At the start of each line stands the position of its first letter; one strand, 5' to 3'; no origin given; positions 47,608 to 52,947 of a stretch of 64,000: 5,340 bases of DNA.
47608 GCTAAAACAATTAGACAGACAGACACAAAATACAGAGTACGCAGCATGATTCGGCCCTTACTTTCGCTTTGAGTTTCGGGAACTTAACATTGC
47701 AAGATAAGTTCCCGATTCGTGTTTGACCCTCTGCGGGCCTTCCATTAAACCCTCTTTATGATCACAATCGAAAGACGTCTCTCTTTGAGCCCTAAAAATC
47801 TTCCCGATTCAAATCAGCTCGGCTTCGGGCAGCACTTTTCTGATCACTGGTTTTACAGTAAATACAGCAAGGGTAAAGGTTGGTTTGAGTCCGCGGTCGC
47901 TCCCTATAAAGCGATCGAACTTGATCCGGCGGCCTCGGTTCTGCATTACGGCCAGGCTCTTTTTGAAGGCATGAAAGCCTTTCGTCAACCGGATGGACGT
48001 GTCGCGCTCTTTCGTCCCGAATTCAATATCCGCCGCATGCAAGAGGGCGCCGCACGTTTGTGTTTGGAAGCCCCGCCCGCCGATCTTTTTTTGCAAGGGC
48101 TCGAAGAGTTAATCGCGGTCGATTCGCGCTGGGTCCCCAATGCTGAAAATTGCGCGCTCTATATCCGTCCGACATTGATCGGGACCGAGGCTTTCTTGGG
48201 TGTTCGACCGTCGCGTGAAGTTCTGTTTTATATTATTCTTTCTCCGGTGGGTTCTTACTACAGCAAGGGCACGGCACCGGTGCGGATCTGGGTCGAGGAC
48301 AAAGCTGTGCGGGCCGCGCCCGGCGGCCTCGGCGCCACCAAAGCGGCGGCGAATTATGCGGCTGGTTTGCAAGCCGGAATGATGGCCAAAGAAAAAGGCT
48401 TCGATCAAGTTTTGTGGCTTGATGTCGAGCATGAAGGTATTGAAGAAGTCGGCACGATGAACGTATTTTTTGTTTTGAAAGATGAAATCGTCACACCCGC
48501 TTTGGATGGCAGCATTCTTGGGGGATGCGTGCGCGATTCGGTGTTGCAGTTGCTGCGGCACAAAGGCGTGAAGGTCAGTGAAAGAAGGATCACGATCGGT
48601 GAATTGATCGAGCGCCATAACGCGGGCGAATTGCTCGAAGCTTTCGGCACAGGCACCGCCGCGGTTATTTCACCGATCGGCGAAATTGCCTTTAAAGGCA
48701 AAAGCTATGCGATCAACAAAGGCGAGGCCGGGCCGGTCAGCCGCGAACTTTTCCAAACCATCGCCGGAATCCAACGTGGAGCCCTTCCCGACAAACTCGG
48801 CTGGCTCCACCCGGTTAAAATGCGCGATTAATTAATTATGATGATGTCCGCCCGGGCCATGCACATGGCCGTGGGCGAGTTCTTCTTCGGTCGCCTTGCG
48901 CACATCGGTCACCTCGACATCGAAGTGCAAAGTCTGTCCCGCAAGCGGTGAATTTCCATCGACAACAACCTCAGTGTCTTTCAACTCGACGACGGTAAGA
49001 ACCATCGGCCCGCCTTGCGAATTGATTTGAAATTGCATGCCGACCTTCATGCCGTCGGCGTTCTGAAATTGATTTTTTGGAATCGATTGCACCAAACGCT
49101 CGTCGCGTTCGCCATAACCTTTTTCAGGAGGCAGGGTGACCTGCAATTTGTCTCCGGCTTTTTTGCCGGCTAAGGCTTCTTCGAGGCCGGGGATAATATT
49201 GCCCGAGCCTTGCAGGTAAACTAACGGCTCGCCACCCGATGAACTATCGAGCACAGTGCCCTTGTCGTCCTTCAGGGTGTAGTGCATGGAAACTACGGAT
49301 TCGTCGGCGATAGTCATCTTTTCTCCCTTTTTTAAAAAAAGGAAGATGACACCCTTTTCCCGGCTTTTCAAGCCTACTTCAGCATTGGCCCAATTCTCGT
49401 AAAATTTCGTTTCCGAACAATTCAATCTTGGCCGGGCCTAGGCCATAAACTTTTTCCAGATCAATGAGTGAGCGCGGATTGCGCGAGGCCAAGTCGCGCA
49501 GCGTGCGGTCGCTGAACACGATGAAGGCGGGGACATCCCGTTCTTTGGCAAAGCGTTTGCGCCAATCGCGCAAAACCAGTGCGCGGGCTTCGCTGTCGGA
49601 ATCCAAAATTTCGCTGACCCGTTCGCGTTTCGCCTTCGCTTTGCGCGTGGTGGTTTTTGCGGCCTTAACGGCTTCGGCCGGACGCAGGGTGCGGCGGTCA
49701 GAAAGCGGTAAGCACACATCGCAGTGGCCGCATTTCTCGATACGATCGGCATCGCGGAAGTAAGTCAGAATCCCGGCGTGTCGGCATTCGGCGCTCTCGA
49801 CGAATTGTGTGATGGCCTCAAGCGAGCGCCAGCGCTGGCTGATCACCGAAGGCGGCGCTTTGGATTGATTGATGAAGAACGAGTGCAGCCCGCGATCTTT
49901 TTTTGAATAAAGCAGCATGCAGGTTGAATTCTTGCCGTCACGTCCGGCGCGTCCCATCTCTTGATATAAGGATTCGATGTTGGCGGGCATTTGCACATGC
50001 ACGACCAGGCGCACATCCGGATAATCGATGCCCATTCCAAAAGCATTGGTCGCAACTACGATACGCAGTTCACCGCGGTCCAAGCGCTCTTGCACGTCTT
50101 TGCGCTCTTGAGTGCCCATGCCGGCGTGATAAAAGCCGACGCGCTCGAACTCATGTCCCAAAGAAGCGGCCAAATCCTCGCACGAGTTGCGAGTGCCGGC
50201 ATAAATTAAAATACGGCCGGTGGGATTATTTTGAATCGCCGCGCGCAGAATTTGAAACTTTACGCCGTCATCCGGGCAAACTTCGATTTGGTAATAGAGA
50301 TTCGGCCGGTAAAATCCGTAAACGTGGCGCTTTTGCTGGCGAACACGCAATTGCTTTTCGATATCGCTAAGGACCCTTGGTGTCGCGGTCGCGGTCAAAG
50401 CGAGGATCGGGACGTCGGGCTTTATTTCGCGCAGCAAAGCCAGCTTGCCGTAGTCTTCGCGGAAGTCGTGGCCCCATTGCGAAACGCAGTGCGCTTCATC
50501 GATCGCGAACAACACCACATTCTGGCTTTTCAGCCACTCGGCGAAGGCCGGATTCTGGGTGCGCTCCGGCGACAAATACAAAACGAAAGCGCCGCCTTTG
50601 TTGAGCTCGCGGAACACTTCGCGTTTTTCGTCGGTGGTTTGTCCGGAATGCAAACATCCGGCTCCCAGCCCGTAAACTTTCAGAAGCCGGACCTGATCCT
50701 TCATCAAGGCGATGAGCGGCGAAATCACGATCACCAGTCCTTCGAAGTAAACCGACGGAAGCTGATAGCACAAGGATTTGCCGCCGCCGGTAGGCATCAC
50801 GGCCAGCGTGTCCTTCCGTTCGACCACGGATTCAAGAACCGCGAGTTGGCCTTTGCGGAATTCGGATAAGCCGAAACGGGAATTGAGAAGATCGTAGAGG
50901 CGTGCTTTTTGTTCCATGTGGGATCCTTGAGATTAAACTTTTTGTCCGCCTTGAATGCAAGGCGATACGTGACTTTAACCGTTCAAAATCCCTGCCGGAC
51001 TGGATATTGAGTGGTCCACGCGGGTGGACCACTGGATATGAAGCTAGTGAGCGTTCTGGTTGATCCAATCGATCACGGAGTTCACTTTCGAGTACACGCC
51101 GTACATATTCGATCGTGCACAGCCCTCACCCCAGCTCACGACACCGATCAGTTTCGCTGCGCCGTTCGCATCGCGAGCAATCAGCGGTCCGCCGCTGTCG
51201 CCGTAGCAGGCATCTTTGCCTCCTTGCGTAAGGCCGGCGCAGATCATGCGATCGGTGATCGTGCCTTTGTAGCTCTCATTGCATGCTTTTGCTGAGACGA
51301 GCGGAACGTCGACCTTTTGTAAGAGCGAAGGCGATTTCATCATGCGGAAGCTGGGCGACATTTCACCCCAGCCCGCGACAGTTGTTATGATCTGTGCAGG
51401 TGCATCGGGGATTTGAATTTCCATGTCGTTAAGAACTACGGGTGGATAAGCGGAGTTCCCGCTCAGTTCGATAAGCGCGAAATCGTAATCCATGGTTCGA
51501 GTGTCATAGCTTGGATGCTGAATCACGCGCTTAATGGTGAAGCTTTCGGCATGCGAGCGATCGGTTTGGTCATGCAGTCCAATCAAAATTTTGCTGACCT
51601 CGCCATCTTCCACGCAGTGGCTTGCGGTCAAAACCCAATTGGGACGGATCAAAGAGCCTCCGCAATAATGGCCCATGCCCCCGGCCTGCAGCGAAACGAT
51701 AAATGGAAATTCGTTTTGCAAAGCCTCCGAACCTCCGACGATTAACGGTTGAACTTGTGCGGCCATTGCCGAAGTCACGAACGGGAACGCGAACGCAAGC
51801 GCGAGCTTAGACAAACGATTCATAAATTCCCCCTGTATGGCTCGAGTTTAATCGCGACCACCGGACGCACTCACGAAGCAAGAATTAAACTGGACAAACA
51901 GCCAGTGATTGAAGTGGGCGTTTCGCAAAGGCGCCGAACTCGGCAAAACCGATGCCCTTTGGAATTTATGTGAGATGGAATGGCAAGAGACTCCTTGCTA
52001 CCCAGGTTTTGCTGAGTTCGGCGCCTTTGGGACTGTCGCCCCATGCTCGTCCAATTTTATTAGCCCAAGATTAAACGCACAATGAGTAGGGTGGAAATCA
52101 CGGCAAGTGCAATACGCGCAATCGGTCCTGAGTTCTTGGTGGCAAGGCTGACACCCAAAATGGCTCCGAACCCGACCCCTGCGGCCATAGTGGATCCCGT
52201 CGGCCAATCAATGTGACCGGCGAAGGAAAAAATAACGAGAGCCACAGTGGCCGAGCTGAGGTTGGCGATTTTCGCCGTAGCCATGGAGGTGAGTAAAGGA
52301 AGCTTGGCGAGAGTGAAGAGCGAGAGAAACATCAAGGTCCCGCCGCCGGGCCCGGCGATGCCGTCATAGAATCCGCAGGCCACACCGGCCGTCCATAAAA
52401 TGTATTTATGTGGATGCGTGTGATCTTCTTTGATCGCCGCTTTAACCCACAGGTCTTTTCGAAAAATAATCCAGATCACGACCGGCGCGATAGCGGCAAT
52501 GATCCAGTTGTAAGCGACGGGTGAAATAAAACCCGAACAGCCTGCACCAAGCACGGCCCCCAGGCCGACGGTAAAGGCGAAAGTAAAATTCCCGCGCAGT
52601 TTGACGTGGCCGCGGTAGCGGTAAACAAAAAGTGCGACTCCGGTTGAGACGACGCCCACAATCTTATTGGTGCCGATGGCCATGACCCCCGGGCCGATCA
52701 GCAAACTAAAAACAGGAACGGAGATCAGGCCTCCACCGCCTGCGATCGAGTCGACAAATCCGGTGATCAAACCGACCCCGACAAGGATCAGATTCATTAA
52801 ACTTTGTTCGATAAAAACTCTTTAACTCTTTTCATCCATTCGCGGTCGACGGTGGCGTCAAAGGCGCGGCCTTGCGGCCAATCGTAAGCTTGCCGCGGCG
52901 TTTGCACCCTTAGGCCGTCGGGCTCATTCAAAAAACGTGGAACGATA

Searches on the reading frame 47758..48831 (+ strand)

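Call 64: search_protein_families(library=pfam, proteins=[window:47758-48831:+], max_evalue=0.00001)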
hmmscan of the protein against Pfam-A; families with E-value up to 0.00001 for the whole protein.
window:47758-48831:+ (357 aa): 1 family
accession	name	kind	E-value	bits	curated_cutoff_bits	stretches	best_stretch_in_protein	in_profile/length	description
PF01063.24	Aminotran_4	-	4.2e-30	105.7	28.5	1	68-310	2-223/223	Amino-transferase class IV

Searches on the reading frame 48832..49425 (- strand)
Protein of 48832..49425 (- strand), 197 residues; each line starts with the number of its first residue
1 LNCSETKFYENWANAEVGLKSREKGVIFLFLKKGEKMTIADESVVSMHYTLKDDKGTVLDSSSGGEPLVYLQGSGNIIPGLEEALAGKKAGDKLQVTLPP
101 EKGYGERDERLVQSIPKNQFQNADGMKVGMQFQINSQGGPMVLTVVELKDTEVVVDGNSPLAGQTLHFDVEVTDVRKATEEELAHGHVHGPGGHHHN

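Call 64: search_protein_families(library=pfam, proteins=[window:48832-49425:-], max_evalue=0.00001)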
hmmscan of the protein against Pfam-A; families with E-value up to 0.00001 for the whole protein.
window:48832-49425:- (197 aa): 1 family
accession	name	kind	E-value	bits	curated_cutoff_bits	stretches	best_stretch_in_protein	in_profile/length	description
PF00254.34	FKBP_C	-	1.6e-17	64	21.1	1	38-172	4-93/94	FKBP-type peptidyl-prolyl cis-trans isomerase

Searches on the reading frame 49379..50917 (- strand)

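Call 64: search_protein_families(library=pfam, proteins=[window:49379-50917:-], max_evalue=0.00001)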
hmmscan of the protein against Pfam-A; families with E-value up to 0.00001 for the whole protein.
window:49379-50917:- (512 aa): 5 families
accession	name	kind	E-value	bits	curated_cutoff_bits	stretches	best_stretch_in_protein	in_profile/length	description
PF00270.35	DEAD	-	1.9e-27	96.5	26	1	22-184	2-165/167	DEAD/DEAH box helicase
PF00271.37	Helicase_C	-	2.5e-26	92.5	23.5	1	220-328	2-110/110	Helicase conserved C-terminal domain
PF00570.28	HRDC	-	9.7e-21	73.9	23.8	1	444-508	3-67/68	HRDC domain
PF16124.10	RecQ_Zn_bind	-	4.9e-12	46.8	25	1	340-403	2-66/66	RecQ zinc-binding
PF22590.2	Cas3-like_C_2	-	7e-06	26.7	27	0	236-327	5-104/106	CRISPR-associated nuclease/helicase Cas3, C-terminal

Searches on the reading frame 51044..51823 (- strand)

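Call 64: search_protein_families(library=pfam, proteins=[window:51044-51823:-], max_evalue=0.00001)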
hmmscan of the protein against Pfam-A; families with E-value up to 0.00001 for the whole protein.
window:51044-51823:- (259 aa): 2 families
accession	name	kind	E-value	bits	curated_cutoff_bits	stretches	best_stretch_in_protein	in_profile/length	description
PF00089.32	Trypsin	-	4.2e-62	210.3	20.6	1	28-254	1-220/220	Trypsin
PF13365.12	Trypsin_2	-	1e-06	30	27.6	1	56-218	3-138/144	Trypsin-like peptidase domain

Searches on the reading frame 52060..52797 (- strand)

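Call 64: search_protein_families(library=pfam, proteins=[window:52060-52797:-], max_evalue=0.00001)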
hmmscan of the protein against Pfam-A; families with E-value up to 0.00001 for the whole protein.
window:52060-52797:- (245 aa): 1 family
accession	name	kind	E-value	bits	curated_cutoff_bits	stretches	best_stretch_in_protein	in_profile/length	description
PF01925.25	TauE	-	1e-36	127.2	32.6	1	5-242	1-237/237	Sulfite exporter TauE/SafE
